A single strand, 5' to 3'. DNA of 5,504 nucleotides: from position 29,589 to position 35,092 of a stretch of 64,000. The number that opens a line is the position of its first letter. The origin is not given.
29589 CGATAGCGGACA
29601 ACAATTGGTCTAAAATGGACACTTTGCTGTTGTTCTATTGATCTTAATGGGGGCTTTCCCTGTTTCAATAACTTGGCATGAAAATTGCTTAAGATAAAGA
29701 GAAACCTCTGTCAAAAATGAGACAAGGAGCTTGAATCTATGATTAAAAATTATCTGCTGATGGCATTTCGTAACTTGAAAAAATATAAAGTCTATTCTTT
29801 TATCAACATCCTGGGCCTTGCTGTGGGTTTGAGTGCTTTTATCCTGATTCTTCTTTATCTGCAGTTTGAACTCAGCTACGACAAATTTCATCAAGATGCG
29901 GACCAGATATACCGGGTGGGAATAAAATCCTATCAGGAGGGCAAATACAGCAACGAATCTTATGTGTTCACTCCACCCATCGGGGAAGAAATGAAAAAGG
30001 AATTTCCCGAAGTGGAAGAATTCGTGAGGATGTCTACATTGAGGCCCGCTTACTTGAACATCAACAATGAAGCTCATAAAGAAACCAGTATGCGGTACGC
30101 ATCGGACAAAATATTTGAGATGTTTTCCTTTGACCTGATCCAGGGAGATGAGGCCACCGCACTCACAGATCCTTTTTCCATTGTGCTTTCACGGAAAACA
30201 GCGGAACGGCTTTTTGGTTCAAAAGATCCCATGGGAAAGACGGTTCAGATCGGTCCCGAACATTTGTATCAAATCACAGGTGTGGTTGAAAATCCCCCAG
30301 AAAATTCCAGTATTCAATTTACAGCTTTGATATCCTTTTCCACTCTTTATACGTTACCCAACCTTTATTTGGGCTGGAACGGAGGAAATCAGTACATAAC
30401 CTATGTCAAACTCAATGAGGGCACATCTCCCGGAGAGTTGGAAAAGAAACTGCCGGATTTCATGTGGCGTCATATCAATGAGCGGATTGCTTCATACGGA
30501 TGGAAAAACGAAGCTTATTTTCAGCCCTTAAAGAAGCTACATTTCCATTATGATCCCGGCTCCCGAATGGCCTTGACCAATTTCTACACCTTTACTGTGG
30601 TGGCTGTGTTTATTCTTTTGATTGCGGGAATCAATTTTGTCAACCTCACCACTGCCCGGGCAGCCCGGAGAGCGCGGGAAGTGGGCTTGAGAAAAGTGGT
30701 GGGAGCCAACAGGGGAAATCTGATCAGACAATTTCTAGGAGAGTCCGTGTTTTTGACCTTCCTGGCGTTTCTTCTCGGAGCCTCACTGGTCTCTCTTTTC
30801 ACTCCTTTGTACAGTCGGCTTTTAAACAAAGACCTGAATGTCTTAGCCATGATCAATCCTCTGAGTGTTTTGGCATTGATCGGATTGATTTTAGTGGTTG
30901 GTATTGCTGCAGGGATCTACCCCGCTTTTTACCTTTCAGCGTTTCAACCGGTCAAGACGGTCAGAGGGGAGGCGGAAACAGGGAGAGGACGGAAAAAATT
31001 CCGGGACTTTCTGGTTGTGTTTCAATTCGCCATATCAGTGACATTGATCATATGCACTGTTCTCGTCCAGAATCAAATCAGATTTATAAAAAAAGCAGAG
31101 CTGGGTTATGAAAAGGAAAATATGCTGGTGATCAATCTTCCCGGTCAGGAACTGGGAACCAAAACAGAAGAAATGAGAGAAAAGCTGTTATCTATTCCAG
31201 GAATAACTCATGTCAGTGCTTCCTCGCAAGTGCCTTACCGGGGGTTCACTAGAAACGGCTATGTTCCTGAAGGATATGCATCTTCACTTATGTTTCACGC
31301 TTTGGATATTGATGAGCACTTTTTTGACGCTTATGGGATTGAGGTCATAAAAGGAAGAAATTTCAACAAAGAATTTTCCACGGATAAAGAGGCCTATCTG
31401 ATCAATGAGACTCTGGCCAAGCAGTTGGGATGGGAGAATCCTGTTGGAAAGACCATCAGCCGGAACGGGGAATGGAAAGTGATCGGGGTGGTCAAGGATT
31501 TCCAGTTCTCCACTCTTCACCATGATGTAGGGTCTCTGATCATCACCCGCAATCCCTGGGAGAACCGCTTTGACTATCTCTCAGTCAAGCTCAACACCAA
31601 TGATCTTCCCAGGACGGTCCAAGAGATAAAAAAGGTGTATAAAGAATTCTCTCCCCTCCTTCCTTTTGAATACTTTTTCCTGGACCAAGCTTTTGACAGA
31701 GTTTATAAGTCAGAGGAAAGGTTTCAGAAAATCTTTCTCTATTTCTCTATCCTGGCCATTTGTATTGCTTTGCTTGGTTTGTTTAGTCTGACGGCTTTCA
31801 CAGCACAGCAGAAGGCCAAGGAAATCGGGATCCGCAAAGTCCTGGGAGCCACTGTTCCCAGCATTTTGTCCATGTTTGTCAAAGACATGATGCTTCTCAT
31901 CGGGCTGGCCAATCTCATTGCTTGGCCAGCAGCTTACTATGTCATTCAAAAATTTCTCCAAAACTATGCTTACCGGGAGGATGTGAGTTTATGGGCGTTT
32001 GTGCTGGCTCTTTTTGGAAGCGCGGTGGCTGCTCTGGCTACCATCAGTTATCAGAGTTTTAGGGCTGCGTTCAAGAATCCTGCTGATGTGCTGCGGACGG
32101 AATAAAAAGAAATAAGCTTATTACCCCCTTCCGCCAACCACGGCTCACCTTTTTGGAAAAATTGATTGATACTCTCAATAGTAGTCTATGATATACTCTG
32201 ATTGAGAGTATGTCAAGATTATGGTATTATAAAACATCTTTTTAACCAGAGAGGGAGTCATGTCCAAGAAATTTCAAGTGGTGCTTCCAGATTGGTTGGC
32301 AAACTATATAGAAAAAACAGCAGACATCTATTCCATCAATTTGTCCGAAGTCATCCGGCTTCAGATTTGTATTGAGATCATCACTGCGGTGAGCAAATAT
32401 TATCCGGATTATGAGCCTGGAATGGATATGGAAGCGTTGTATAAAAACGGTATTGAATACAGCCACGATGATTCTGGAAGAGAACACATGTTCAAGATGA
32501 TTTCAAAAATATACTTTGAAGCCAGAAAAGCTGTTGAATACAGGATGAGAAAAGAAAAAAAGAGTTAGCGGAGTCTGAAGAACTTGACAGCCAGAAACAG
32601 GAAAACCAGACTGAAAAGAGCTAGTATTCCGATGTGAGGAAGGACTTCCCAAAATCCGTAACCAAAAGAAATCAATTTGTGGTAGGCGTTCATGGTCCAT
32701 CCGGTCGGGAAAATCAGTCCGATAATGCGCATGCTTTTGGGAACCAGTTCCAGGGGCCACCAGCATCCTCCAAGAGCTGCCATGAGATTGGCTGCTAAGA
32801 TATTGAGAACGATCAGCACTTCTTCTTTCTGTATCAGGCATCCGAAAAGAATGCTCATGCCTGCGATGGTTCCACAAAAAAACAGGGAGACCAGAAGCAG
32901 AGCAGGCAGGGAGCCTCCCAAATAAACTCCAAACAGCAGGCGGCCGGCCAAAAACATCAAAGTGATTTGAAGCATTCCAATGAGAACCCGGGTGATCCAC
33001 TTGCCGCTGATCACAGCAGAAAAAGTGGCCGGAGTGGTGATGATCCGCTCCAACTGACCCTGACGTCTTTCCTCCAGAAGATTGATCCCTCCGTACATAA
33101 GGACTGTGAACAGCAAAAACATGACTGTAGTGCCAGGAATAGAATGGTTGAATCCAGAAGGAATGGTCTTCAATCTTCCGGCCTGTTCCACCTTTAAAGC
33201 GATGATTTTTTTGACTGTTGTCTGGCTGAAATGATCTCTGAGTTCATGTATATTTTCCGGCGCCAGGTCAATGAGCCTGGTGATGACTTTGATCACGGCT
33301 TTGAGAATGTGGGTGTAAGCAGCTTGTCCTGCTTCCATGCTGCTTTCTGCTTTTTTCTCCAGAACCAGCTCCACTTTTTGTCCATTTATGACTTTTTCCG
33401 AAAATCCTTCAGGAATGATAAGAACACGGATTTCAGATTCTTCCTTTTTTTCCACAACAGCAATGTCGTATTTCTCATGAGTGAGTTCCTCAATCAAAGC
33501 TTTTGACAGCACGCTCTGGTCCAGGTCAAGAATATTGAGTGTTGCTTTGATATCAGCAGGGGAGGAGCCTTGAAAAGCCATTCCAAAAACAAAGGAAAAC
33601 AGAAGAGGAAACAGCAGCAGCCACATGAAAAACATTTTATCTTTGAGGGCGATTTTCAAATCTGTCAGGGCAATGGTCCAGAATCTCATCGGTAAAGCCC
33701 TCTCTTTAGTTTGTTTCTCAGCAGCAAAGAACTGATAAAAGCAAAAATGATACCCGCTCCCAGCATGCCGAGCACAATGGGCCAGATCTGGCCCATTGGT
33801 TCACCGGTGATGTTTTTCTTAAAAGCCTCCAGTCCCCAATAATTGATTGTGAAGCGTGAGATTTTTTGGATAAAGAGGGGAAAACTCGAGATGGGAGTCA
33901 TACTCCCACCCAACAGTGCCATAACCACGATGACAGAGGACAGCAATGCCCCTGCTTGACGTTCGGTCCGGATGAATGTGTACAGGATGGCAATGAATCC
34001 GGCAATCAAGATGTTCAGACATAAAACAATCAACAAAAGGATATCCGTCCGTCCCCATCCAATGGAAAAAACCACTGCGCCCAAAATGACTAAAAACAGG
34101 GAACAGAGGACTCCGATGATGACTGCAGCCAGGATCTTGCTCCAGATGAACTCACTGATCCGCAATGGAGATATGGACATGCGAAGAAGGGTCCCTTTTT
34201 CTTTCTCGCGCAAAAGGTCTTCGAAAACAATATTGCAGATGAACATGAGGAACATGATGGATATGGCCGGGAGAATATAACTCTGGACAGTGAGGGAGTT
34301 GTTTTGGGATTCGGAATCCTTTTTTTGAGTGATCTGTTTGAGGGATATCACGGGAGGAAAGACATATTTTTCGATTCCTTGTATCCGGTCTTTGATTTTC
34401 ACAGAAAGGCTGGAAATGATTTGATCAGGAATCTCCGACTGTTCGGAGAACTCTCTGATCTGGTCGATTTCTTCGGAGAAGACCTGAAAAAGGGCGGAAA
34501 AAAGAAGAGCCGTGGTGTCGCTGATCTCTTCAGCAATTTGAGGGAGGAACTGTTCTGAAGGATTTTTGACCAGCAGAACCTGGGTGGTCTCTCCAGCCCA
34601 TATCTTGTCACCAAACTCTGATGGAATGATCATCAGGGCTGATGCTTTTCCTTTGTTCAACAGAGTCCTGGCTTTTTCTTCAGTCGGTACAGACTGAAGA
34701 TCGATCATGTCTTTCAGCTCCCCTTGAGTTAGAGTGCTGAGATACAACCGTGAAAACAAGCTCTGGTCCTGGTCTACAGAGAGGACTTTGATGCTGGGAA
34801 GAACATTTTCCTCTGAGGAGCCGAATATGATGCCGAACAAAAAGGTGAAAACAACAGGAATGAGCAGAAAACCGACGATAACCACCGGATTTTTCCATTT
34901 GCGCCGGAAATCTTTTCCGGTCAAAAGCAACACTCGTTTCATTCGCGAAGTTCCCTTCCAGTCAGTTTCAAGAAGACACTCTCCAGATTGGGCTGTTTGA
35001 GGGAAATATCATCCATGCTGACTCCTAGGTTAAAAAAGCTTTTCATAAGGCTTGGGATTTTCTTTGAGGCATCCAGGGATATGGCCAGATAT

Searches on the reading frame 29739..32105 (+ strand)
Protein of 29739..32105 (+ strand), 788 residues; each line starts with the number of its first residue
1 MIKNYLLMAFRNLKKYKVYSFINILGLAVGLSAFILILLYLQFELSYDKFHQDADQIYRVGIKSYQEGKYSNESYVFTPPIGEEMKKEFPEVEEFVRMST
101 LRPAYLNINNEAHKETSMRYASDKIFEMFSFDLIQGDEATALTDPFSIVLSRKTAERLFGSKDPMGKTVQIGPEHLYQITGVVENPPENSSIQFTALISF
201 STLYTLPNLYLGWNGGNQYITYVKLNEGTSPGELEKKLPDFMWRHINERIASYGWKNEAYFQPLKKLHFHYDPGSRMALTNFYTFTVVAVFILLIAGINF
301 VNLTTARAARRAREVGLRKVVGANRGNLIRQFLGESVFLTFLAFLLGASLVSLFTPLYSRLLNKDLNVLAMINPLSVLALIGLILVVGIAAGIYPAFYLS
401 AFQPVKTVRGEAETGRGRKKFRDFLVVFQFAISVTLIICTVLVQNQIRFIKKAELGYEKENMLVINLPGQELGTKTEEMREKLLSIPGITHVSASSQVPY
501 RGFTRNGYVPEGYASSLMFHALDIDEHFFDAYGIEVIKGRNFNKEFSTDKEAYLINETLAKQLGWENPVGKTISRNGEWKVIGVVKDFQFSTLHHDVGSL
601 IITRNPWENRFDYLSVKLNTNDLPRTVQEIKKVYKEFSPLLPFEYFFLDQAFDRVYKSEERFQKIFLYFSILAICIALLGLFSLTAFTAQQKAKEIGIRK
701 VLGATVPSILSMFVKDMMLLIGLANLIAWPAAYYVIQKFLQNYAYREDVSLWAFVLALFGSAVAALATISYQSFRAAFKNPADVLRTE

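Call 10: search_protein_families(library=pfam, proteins=[window:29739-32105:+], max_evalue=0.00001)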
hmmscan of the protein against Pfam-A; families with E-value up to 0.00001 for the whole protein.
window:29739-32105:+ (788 aa): 2 families
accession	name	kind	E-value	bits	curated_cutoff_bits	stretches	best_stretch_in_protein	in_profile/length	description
PF12704.14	MacB_PCD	-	7e-42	144.5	27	2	20-238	1-204/207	MacB-like periplasmic core domain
PF02687.27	FtsX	-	4.2e-28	98.3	25.5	2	287-402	2-118/120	FtsX-like permease C-terminal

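Call 76: search_protein_families(library=ncbifam, proteins=[window:29739-32105:+], max_evalue=1e-10)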
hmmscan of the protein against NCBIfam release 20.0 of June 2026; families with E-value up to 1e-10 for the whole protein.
window:29739-32105:+ (788 aa): 3 families
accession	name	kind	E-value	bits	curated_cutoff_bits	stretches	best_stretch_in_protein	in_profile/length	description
TIGR03434.1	ADOP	subfamily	3.7e-93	313.1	622.3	1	8-788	7-803/803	ADOP family duplicated permease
NF038008.1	ABC_perm_DarB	equivalog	1.5e-43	148.8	700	1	10-764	2-763/777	darobactin export ABC transporter permease subunit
NF007826.0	PRK10535.1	equivalog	4.3e-18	64.9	966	1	5-408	257-645/648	macrolide ABC transporter ATP-binding protein/permease MacB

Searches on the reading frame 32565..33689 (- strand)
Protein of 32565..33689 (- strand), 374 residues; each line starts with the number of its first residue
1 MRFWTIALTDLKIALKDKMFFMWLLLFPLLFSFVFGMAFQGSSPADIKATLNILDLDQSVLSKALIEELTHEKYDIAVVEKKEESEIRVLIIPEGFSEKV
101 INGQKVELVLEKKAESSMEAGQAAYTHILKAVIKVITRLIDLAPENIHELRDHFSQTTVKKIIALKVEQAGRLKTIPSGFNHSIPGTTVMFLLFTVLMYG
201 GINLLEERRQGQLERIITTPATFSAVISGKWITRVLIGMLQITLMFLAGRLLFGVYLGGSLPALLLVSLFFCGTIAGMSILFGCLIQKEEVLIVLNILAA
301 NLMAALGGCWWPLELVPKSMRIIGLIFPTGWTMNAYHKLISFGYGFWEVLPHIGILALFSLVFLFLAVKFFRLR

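Call 67: search_protein_families(library=pfam, proteins=[window:32565-33689:-], max_evalue=0.00001)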
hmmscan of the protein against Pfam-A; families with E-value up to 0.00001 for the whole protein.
window:32565-33689:- (374 aa): 3 families
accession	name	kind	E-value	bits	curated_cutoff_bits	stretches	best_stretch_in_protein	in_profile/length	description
PF12698.13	ABC2_membrane_3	-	3.2e-42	145.3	31.6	1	18-368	1-346/347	ABC-2 family transporter protein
PF01061.29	ABC2_membrane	-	1.5e-13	51.2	26.9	1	178-337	46-207/211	ABC-2 type transporter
PF12679.13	ABC2_membrane_2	-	1.9e-08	34.4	27.2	1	4-282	1-164/283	ABC-2 family transporter protein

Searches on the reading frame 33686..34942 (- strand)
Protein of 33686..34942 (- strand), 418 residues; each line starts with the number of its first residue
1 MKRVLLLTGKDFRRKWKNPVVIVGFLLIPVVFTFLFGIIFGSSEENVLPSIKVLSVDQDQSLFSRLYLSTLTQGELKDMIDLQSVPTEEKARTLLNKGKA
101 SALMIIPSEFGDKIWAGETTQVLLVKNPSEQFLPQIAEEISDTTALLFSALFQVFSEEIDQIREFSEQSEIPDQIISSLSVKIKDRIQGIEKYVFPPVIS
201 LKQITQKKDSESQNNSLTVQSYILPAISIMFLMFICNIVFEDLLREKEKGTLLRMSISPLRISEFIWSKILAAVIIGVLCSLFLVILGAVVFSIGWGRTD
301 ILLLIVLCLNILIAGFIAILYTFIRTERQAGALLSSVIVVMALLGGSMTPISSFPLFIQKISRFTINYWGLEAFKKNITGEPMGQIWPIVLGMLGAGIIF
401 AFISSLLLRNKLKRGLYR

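Call 67: search_protein_families(library=pfam, proteins=[window:33686-34942:-], max_evalue=0.00001)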
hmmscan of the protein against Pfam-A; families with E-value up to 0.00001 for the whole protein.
window:33686-34942:- (418 aa): 3 families
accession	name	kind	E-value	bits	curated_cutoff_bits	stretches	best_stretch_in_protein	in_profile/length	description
PF12698.13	ABC2_membrane_3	-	3.8e-37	128.6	31.6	1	22-404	4-344/347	ABC-2 family transporter protein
PF01061.29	ABC2_membrane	-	3.1e-22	79.6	26.9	1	215-378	51-210/211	ABC-2 type transporter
PF12679.13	ABC2_membrane_2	-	2.2e-07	30.9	27.2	1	8-348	4-202/283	ABC-2 family transporter protein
